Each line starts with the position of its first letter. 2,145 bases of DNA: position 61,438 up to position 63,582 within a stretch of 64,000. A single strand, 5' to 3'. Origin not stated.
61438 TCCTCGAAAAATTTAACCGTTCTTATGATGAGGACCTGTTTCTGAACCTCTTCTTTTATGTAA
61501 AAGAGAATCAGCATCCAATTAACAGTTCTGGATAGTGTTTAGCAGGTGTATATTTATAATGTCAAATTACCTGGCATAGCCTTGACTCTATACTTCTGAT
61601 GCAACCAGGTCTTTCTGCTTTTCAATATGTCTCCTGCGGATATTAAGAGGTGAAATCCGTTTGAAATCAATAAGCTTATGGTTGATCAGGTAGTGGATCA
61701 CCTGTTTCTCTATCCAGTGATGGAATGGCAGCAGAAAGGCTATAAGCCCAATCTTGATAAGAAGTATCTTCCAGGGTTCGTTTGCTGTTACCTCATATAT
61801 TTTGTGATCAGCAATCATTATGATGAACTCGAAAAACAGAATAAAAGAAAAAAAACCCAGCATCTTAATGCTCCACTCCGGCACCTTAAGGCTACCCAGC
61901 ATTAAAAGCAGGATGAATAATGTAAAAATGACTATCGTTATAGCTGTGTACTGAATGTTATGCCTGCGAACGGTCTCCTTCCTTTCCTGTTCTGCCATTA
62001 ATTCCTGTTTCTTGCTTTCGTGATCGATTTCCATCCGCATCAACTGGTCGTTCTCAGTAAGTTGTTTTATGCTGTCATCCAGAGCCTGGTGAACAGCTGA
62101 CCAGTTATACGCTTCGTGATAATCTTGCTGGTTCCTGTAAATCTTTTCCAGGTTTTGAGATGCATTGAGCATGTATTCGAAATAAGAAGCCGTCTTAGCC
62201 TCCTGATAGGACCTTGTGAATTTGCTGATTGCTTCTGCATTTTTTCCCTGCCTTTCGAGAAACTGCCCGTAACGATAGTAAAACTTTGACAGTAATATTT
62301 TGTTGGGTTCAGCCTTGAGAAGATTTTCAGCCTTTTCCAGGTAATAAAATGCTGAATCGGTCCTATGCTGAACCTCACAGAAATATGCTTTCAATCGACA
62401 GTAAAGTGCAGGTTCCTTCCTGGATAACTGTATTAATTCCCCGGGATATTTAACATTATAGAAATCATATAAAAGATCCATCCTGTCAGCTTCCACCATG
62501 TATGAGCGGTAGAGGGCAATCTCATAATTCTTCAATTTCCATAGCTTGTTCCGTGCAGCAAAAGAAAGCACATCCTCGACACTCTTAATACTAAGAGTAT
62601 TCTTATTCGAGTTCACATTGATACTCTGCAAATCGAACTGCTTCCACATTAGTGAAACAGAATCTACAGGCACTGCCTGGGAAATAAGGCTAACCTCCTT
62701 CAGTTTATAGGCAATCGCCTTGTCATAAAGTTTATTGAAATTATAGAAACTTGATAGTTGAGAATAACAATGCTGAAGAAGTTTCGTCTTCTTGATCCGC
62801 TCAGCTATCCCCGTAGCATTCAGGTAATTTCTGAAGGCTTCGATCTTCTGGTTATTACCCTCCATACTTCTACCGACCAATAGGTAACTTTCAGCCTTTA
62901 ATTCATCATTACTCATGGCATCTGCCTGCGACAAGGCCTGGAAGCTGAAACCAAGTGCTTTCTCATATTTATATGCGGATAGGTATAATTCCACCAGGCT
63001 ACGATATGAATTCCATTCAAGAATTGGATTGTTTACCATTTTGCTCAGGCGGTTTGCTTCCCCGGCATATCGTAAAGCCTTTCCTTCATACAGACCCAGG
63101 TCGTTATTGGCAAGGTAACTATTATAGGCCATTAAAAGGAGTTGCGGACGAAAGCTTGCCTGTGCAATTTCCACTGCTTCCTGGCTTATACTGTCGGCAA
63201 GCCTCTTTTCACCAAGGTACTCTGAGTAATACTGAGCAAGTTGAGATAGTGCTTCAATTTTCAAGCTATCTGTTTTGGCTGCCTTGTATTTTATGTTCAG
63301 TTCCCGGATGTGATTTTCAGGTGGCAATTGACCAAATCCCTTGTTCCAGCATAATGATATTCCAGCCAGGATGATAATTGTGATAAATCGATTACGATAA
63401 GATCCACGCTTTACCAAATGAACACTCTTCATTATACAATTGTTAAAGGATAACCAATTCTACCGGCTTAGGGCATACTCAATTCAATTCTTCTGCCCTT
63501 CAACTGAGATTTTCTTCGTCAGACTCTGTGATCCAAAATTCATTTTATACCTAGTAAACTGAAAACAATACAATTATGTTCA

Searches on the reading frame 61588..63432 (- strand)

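Call 32: search_protein_families(library=pfam, proteins=[window:61588-63432:-], max_evalue=0.01)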
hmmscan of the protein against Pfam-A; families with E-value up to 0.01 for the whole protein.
window:61588-63432:- (614 aa): 1 family
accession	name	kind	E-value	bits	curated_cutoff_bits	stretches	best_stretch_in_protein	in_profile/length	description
PF13424.12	TPR_12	-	0.0016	19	30.1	0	348-409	9-72/77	Tetratricopeptide repeat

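Call 64: search_protein_families(library=ncbifam, proteins=[window:61588-63432:-], max_evalue=0.01)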
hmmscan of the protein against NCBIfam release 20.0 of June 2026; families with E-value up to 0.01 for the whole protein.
window:61588-63432:- (614 aa): 1 family
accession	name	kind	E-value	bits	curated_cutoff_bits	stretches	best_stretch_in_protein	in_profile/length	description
NF053520.1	HK_Porph_FimS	equivalog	2.8e-05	22.6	600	1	381-511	243-375/618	sensor histidine kinase FimS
